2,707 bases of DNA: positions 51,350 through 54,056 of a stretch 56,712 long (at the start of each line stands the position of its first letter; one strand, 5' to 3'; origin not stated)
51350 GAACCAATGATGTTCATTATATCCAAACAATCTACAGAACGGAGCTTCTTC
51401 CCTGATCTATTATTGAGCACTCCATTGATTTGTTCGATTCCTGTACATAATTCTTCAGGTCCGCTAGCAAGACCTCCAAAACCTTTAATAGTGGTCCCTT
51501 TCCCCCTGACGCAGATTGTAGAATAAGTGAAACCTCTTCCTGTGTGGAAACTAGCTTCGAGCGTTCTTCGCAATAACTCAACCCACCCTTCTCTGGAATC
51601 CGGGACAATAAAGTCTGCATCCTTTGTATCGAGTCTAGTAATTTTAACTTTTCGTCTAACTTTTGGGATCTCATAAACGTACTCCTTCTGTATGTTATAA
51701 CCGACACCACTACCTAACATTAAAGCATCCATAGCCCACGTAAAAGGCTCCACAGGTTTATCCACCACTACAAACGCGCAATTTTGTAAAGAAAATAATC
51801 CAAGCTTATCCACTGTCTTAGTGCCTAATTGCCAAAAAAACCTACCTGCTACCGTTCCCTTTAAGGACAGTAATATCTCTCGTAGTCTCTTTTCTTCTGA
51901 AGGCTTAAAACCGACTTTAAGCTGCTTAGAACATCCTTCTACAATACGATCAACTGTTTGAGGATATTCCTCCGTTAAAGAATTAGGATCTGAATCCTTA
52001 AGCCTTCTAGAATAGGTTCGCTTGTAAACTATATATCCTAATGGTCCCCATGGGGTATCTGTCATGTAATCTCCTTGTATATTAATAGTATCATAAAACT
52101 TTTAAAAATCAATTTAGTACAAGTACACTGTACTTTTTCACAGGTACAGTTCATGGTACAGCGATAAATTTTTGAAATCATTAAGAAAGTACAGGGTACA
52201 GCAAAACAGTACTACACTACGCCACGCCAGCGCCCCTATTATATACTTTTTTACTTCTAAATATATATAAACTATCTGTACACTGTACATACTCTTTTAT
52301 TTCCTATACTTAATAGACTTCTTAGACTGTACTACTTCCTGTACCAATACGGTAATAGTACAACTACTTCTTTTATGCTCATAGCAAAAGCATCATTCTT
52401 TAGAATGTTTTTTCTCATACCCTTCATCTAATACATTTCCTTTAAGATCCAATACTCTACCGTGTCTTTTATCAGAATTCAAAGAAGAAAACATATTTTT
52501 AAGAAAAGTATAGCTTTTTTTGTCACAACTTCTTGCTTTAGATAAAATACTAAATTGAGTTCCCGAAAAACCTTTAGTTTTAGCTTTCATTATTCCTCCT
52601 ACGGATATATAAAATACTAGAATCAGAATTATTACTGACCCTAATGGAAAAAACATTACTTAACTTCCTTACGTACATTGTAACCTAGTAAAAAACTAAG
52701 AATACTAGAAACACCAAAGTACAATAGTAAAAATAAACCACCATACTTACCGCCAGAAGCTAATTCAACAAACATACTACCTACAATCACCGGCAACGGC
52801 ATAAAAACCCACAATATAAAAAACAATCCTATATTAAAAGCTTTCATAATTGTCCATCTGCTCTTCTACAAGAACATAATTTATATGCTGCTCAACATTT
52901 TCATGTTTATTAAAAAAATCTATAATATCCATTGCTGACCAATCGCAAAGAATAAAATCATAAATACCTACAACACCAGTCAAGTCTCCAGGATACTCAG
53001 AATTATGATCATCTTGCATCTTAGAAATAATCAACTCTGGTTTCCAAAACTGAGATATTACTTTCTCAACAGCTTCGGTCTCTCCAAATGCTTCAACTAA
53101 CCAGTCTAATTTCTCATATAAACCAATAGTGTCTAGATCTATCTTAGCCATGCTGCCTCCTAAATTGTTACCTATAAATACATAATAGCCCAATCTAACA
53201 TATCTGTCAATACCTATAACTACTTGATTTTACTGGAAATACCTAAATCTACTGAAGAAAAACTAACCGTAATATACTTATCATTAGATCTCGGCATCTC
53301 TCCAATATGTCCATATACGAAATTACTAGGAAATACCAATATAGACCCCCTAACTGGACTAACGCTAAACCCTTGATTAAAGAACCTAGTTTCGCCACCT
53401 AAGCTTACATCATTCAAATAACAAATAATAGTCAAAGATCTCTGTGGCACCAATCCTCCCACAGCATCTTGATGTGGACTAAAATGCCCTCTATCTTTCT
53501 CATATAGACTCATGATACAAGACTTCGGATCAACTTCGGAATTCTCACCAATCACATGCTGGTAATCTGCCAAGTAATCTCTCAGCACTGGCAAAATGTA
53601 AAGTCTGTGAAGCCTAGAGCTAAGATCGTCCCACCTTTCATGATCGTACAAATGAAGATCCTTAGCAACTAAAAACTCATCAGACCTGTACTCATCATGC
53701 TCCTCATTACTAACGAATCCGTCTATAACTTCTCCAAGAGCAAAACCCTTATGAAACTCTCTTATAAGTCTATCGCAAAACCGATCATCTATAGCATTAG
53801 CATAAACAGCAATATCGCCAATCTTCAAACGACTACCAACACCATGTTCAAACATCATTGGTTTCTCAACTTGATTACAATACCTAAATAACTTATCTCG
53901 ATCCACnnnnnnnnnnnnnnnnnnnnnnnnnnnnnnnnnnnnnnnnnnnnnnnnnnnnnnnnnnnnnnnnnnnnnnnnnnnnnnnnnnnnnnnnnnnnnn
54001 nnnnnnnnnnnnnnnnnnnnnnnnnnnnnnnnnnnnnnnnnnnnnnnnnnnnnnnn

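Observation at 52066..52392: Largest non-coding gap carries 13 GTAC(A) motifs in mirror-like orientation around a GC-rich core and an AT-rich stretch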

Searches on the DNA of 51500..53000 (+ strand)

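Call 4: search_dna_similar(query=window:51500-53000:+, collection=phages, mode=distant, max_rows=40)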
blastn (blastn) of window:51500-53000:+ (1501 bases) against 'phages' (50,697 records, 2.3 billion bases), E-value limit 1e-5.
Records with a match: 1; places in all: 1; records where one place covers at least 80% of the query: 0.
Best place of each record, by identity: 60-80% 1.
By first word of the organism name: Maribacter 1.
By host as written in the record: Maribacter halichondriae 1.
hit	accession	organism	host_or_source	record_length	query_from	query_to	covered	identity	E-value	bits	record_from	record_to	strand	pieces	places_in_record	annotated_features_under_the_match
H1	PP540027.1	Maribacter phage Panino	Maribacter halichondriae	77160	175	353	12%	72.4%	2e-17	97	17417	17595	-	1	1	ribonucleotide reductase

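Call 11: search_rna_families(source=window, start=51500, end=53000, threshold=evalue, max_evalue=1)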
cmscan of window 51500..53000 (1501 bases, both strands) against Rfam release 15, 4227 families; matches with E-value up to 1: 0.
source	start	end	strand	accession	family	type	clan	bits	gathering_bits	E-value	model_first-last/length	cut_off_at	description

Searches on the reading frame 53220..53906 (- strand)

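Call 20: search_protein_families(library=pfam, proteins=[window:53220-53906:-], max_evalue=0.01)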
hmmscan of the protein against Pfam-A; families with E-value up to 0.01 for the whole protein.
window:53220-53906:- (228 aa): 1 family
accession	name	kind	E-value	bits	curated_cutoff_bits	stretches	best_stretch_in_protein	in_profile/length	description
PF13640.12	2OG-FeII_Oxy_3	-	1.3e-08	36.1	27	1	133-212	4-92/98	2OG-Fe(II) oxygenase superfamily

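Call 21: search_protein_families(library=phrogs, proteins=[window:53220-53906:-], max_evalue=0.001)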
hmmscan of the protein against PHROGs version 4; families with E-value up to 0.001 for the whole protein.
window:53220-53906:- (228 aa): 4 families
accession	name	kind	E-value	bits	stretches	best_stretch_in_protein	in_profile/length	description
phrog_61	-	moron, auxiliary metabolic gene and host takeover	2e-25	90.9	1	33-217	447-627/689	2OG-Fe(II) oxygenase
phrog_274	-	DNA, RNA and nucleotide metabolism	3.4e-10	41.1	1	31-205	8-163/192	DNA endonuclease V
phrog_2297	-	DNA, RNA and nucleotide metabolism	5.1e-09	37.6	1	122-213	72-155/163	DNA endonuclease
phrog_3531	-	moron, auxiliary metabolic gene and host takeover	0.00046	20.2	1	137-211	283-355/362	ferrochelatase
